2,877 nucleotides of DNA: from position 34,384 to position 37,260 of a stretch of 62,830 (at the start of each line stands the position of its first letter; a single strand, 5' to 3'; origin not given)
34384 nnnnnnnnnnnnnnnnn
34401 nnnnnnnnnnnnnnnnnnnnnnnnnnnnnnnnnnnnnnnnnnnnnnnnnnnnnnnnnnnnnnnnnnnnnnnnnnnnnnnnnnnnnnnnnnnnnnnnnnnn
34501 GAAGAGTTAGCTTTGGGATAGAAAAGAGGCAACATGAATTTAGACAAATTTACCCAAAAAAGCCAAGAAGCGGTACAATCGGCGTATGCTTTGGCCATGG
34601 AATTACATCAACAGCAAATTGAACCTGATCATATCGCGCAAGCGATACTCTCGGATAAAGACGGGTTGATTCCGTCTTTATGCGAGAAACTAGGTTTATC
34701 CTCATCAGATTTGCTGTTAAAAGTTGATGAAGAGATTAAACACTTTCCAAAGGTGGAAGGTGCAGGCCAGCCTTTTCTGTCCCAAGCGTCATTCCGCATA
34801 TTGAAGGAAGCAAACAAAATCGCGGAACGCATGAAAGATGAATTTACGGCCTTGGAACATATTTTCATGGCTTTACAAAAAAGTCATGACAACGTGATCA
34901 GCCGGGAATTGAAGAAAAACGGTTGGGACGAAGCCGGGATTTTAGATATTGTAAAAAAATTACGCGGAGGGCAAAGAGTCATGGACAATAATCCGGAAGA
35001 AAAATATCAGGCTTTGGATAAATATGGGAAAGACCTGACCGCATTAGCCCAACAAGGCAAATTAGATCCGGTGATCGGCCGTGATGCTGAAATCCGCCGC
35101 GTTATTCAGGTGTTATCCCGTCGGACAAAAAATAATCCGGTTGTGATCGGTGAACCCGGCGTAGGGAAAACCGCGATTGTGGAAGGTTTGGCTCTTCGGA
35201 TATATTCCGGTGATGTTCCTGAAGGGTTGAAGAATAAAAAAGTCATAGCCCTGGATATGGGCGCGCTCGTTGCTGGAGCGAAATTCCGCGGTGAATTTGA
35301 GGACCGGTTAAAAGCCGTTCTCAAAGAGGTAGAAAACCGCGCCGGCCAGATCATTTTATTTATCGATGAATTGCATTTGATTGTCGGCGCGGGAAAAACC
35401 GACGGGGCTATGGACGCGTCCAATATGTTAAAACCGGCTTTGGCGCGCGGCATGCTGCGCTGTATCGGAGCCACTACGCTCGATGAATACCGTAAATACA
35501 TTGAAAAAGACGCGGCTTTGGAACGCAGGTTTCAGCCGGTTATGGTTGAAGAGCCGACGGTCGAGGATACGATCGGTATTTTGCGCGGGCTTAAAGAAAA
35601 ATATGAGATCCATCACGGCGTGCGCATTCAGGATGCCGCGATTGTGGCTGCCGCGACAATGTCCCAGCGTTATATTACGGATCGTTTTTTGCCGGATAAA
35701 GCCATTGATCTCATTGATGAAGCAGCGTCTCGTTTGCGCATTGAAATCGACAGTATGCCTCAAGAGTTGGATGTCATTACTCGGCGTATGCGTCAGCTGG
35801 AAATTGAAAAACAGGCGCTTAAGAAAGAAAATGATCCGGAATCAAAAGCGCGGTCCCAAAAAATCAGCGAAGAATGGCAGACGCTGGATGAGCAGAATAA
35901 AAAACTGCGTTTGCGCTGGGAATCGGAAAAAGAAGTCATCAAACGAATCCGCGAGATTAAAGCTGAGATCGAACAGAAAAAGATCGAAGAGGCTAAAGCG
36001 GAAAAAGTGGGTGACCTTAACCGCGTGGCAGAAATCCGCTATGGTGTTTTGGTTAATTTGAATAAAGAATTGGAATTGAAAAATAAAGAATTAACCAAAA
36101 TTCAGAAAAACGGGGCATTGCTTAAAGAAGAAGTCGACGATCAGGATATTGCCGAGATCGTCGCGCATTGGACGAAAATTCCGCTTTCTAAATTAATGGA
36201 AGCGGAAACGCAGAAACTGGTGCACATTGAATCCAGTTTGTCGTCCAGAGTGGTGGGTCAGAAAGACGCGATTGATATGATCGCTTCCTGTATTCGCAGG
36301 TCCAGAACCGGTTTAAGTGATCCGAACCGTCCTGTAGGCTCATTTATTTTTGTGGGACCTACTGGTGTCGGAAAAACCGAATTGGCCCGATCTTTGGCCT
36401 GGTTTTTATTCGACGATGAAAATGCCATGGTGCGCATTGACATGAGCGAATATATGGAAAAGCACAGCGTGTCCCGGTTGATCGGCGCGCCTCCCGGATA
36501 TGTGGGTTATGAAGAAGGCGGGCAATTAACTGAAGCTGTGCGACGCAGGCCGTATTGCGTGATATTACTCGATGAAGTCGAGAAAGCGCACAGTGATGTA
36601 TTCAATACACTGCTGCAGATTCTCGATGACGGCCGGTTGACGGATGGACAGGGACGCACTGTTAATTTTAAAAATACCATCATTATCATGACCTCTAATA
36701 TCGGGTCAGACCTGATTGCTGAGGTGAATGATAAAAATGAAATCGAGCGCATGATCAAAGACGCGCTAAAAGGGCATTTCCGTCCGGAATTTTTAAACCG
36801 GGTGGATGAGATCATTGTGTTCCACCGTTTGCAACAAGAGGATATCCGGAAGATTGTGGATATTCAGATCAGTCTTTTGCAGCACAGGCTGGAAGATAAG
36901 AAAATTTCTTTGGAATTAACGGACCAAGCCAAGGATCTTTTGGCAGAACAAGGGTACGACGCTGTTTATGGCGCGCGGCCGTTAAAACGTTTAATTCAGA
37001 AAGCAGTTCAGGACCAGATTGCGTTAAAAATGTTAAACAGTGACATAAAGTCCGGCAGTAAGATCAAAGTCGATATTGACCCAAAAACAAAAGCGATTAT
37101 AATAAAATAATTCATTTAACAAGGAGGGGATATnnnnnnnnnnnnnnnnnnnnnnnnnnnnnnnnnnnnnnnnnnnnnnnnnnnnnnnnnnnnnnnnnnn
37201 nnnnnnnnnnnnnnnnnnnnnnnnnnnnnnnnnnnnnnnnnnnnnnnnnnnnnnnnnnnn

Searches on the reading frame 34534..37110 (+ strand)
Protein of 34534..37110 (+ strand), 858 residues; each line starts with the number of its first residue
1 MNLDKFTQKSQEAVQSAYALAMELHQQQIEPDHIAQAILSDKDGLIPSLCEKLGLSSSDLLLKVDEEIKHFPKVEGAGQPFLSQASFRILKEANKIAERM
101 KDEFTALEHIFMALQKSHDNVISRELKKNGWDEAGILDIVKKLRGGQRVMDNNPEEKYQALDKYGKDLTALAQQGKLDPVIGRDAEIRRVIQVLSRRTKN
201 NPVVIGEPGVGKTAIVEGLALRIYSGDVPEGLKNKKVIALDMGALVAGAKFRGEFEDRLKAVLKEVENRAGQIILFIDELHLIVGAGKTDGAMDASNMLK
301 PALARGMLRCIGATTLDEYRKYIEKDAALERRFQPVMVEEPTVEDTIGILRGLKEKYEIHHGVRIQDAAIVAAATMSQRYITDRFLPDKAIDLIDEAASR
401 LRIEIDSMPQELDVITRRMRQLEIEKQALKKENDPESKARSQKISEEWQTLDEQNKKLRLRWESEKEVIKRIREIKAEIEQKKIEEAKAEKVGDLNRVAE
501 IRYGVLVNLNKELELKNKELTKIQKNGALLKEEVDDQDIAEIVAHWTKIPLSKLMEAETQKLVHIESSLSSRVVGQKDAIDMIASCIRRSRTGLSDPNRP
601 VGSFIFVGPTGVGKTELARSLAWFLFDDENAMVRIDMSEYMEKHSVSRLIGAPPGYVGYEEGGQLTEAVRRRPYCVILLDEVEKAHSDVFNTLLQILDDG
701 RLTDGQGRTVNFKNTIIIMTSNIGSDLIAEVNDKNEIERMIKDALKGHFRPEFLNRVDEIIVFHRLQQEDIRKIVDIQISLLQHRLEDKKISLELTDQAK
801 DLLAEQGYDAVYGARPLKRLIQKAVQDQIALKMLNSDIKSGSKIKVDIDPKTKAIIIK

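Call 56: search_protein_families(library=pfam, proteins=[window:34534-37110:+], max_evalue=0.00001)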
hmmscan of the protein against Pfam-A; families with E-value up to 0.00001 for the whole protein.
window:34534-37110:+ (858 aa): 10 families
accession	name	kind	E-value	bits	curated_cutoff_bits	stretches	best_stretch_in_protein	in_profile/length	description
PF07724.20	AAA_2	-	7.9e-73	244.4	27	1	599-760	1-166/166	AAA domain (Cdc48 subfamily)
PF17871.7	AAA_lid_9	-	1.6e-35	121.6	22.8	1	342-443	1-102/104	AAA lid domain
PF10431.15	ClpB_D2-small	-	7.4e-28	96.9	21.9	1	766-846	1-81/81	C-terminal, D2-small domain, of ClpB protein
PF00004.35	AAA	-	3.2e-24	86.3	21.2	2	204-315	3-109/131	ATPase family associated with various cellular activities (AAA)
PF07728.20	AAA_5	-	1.4e-18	67.7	22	1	604-735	2-125/139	AAA domain (dynein-related subfamily)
PF02861.25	Clp_N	-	1.5e-15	57.5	20.7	1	17-68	1-52/53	Clp amino terminal domain, pathogenicity island component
PF13191.12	AAA_16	-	1.5e-12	48.8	32.6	0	180-223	2-48/167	AAA ATPase domain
PF13401.12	AAA_22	-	1.2e-11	45.4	27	0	602-699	6-110/130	AAA domain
PF00158.32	Sigma54_activat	-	6.5e-08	32.9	20.2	0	605-722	26-143/168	Sigma-54 interaction domain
PF20720.3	nSTAND3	-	3.2e-07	30.6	27.2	0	198-225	16-43/155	Novel STAND NTPase 3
